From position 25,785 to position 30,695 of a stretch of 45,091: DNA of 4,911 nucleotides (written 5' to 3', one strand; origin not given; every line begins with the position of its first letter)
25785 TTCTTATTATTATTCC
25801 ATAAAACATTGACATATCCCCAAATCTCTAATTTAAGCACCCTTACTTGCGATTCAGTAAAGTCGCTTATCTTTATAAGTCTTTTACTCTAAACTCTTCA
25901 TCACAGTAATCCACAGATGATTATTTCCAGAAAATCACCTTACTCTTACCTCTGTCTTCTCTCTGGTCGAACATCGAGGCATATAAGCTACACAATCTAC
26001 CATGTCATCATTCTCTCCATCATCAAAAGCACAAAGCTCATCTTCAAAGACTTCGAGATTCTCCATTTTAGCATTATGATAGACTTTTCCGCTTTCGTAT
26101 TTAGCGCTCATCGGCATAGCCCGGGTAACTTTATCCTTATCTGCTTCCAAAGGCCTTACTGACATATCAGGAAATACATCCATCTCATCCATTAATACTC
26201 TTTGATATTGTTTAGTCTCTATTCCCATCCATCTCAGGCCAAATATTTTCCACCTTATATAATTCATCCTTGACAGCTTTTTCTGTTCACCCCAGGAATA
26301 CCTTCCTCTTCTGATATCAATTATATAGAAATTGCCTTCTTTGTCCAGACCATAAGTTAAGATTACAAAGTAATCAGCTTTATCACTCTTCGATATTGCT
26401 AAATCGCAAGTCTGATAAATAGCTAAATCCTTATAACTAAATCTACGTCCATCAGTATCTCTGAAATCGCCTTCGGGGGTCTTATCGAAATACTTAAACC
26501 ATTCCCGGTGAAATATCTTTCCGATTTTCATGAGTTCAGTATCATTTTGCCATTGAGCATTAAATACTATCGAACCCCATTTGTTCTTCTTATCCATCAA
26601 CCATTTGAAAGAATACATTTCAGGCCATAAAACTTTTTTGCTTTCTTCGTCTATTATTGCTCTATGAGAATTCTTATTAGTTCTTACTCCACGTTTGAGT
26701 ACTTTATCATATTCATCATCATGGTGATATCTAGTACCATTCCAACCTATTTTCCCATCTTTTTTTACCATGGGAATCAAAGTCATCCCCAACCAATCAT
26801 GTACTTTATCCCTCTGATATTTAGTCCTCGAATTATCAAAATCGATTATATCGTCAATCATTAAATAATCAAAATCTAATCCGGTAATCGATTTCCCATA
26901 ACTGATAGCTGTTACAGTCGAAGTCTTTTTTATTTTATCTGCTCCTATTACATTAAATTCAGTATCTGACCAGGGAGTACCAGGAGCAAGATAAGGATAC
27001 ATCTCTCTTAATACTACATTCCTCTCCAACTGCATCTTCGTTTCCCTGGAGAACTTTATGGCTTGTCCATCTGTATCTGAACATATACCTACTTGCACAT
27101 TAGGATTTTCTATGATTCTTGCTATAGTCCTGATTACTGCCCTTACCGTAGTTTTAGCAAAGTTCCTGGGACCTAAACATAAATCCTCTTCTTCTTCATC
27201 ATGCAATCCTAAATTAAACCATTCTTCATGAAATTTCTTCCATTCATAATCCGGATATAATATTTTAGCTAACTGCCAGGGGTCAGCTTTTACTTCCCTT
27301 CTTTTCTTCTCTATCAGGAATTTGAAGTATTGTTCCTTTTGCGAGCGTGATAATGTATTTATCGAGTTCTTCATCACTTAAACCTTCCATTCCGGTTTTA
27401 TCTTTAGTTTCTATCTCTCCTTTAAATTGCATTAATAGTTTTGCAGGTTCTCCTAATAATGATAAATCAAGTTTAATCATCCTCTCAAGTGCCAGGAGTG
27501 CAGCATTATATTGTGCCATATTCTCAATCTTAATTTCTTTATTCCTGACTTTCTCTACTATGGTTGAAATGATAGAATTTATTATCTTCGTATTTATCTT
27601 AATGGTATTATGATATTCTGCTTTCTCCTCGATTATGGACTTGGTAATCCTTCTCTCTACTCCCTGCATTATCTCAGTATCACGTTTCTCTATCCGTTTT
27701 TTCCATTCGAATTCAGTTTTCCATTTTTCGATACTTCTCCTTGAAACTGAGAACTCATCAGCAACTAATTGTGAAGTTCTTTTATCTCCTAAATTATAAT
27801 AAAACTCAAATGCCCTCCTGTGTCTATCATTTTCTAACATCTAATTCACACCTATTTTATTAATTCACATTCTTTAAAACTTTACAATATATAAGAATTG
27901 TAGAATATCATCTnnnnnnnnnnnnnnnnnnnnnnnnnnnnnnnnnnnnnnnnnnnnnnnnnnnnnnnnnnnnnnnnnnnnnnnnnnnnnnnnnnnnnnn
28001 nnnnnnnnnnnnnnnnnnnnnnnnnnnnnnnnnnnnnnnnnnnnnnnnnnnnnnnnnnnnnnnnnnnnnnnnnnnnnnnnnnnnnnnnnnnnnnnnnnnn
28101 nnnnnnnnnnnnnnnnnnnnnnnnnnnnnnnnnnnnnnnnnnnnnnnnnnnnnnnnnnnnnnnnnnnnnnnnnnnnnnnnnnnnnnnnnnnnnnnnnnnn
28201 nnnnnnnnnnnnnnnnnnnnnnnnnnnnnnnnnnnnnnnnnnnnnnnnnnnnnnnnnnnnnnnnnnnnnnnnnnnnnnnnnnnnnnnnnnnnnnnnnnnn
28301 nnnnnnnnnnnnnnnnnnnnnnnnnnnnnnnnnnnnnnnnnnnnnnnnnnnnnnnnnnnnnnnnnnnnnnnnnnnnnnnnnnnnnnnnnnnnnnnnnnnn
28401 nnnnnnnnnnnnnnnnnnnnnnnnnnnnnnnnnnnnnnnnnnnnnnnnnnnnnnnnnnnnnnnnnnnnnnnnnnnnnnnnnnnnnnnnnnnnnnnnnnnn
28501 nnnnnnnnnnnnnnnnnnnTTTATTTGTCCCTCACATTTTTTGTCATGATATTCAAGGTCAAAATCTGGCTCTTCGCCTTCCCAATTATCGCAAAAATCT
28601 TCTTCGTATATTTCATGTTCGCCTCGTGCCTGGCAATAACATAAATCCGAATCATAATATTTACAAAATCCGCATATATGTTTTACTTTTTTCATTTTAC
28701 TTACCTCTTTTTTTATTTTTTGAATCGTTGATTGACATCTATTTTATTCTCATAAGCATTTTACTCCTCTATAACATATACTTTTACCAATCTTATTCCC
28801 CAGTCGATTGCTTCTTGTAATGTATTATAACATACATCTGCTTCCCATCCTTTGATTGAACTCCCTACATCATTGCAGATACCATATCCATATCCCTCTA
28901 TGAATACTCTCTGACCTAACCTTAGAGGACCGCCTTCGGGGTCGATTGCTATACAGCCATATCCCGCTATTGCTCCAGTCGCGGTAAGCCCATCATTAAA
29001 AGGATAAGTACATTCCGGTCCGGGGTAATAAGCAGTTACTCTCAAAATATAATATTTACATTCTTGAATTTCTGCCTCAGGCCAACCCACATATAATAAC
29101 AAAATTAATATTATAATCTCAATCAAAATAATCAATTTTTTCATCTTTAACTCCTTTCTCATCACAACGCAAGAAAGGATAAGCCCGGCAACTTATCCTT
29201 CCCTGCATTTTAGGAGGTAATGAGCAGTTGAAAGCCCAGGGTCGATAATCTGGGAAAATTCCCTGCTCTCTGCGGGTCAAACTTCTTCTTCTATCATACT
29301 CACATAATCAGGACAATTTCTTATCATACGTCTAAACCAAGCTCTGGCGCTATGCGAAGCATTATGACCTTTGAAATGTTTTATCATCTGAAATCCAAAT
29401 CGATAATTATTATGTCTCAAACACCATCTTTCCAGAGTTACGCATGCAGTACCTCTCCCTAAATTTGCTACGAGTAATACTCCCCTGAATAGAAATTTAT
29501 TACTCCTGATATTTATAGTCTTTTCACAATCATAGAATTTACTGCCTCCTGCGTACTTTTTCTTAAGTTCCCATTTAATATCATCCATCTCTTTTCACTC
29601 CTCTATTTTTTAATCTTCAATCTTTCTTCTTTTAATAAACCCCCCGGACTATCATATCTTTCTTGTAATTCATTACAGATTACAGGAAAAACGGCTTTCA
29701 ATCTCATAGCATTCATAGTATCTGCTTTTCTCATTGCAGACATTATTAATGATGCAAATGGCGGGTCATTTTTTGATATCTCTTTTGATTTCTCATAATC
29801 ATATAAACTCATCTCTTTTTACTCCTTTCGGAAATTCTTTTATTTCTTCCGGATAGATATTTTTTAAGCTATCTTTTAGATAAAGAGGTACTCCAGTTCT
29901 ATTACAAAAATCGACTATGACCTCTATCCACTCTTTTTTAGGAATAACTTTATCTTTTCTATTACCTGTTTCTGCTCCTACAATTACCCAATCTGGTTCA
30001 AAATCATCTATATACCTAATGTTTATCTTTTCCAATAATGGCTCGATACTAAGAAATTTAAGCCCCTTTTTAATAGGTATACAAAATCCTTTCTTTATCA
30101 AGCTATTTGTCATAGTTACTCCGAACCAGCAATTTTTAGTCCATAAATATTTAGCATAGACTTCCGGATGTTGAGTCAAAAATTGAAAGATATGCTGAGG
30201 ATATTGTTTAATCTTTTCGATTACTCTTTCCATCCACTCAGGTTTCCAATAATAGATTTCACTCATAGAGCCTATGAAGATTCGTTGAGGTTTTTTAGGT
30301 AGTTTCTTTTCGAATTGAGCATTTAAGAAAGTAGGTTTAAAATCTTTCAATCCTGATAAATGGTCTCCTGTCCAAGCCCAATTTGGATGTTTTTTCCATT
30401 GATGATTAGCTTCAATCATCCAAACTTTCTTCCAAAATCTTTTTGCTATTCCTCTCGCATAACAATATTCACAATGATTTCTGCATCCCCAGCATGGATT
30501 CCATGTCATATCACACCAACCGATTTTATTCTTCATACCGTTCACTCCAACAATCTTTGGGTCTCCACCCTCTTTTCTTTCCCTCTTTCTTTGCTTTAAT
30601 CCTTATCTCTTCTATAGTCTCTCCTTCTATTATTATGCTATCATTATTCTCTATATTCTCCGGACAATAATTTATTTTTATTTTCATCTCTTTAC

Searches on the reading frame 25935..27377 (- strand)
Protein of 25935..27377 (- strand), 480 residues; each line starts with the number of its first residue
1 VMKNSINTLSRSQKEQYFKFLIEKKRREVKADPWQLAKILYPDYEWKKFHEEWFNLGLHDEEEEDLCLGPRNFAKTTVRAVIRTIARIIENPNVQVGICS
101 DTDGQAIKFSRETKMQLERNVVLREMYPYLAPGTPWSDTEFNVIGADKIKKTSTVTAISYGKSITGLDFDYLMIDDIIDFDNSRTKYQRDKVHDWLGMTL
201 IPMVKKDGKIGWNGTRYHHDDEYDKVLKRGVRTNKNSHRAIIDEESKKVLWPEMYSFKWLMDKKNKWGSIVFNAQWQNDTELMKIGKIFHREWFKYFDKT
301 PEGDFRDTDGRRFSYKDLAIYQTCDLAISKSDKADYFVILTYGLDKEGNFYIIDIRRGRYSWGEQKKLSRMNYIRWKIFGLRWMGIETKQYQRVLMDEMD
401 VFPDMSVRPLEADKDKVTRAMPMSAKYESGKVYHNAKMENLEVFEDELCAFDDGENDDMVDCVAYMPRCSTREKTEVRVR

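Call 107: search_dna_similar(query=window:25935-27377:-, collection=phages, mode=protein, max_rows=10)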
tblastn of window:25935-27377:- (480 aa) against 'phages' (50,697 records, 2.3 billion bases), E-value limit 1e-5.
Records with a match: 503; places in all: 506; records where one place covers at least 80% of the query: 60.
Best place of each record, by identity: <60% 503.
By first word of the organism name: Escherichia 166; Microbacterium 56; Shigella 25; Vibrio 24; Erwinia 21; Yersinia 17; Pseudomonas 16; Paenibacillus 13; Klebsiella 10; Campylobacter 10; and 52 more.
By host as written in the record: - 46; Escherichia coli 42; Escherichia coli K-12 MG1655 33; Microbacterium foliorum NRRL B-24224 27; Yersinia enterocolitica 14; Erwinia amylovora 14; Microbacterium paraoxydans NWU1 11; Microbacterium foliorum NRRL B-24224 SEA 11; and 169 more.
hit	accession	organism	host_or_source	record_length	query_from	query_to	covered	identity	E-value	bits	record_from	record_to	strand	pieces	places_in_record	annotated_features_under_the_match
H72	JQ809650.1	Celeribacter phage P12053L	Celeribacter sp. IMCC12053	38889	22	478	95%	24.5%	2e-14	82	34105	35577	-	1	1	phage protein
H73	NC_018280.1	Celeribacter phage P12053L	Celeribacter sp. IMCC12053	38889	22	478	95%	24.5%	2e-14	82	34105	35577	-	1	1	phage protein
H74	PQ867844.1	phage GX1-k141_326647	Crassostrea hongkongensis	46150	23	464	92%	25.2%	4e-9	65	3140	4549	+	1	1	terminase large subunit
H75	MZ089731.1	Pseudomonas phage PSA11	wastewater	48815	13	471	96%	23.5%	7e-8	61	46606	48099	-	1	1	terminase large subunit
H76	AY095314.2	Vibrio phage VpV262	Vibrio parahaemolyticus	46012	34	463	90%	24.9%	2e-11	72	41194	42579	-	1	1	hypothetical protein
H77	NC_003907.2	Vibrio phage VpV262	Vibrio parahaemolyticus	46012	34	463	90%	24.9%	2e-11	72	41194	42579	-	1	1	hypothetical protein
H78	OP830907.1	Methylophilales phage MEP402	Methylophilales bacterium FZCC0133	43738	22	464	92%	24.1%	3e-14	82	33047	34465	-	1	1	terminase large subunit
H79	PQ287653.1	Pseudomonas phage HHBS10_2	Pseudomonas aeruginosa BWKH10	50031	13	471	96%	23.2%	2e-8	63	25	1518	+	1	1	hypothetical protein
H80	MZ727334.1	Pseudomonas phage PPAT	Pseudomonas aeruginosa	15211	13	471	96%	23.2%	4e-8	62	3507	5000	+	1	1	hypothetical protein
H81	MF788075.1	Pseudomonas phage IME180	Pseudomonas aeruginosa IME180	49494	13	471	96%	23.2%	4e-8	62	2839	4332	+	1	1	terminase large subunit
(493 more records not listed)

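Call 117: search_protein_families(library=phrogs, proteins=[window:25935-27377:-], max_evalue=0.00001)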
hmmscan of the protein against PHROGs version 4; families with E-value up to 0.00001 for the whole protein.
window:25935-27377:- (480 aa): 5 families
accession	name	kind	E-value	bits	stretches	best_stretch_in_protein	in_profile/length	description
phrog_38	-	head and packaging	7.5e-69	234.2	1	27-466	267-699/760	terminase large subunit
phrog_5573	-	head and packaging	3.4e-20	73.5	1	248-468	25-232/250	terminase large subunit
phrog_979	-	head and packaging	4.5e-15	56.3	1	287-464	414-593/642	terminase large subunit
phrog_17672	-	head and packaging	4.4e-07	30.2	1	61-231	64-232/395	terminase large subunit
phrog_4758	-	head and packaging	3.2e-06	27.7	1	6-222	12-213/243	terminase large subunit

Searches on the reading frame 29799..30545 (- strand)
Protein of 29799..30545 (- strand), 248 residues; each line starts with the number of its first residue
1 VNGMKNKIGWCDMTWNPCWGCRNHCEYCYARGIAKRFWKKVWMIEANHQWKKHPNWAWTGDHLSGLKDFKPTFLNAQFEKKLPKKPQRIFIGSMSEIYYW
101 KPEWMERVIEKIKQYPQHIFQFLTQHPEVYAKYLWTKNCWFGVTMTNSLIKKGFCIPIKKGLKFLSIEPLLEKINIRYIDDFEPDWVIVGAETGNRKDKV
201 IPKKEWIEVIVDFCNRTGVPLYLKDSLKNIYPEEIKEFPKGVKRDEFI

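Call 117: search_protein_families(library=phrogs, proteins=[window:29799-30545:-], max_evalue=0.00001)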
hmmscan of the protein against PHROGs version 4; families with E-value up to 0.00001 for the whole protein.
window:29799-30545:- (248 aa): 1 family
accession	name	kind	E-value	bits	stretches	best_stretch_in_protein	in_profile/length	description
phrog_2045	-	unknown function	6e-48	164.8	1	5-234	4-239/299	-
